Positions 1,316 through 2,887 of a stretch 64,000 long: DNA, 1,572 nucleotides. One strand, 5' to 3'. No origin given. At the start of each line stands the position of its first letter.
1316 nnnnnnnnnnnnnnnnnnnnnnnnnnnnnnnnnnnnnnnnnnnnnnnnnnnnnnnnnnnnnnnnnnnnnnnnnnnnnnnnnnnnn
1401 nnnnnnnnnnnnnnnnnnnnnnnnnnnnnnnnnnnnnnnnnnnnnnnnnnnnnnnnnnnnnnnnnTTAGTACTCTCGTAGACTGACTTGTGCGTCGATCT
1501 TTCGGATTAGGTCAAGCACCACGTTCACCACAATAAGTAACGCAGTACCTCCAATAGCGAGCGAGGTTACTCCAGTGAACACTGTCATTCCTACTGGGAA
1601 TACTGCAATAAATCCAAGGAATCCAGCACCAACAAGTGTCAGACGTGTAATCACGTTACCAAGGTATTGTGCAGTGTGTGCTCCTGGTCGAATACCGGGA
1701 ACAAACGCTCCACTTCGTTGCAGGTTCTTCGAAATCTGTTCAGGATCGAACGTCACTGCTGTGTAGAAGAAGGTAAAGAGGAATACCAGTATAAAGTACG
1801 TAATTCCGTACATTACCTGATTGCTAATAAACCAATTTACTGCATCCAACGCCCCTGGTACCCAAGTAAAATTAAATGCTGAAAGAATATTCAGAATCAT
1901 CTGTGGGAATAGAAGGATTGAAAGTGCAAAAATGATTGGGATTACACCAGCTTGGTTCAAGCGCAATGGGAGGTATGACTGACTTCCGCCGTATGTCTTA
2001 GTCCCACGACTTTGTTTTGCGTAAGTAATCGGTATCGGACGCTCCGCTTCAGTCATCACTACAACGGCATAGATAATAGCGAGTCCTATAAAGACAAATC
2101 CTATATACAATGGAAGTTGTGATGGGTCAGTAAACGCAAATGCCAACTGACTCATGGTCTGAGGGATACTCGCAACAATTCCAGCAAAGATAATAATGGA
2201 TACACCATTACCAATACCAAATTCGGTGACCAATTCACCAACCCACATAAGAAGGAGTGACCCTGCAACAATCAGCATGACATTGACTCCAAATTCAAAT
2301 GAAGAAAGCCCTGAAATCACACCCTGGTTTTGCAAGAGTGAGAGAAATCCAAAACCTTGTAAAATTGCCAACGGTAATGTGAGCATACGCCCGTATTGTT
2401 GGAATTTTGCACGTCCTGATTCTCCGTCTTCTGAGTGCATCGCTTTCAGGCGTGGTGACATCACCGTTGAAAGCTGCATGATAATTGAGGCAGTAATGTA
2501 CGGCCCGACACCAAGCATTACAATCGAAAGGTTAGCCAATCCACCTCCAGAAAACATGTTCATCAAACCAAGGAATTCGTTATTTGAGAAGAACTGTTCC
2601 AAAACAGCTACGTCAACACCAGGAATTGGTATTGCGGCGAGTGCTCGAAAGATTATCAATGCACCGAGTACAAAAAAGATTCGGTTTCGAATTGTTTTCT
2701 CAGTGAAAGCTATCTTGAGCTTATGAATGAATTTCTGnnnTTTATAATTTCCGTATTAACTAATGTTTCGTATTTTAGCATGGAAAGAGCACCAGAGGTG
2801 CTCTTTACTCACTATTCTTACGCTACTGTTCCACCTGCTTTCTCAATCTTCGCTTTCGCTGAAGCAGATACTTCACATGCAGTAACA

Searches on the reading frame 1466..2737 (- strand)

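Call 84: search_protein_families(library=pfam, proteins=[window:1466-2737:-], max_evalue=0.00001)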
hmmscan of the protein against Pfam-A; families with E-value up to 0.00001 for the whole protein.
window:1466-2737:- (423 aa): 1 family
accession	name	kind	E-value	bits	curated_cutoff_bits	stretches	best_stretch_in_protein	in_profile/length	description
PF00344.25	SecY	-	4.7e-98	328.8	32.2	1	71-410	1-305/306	SecY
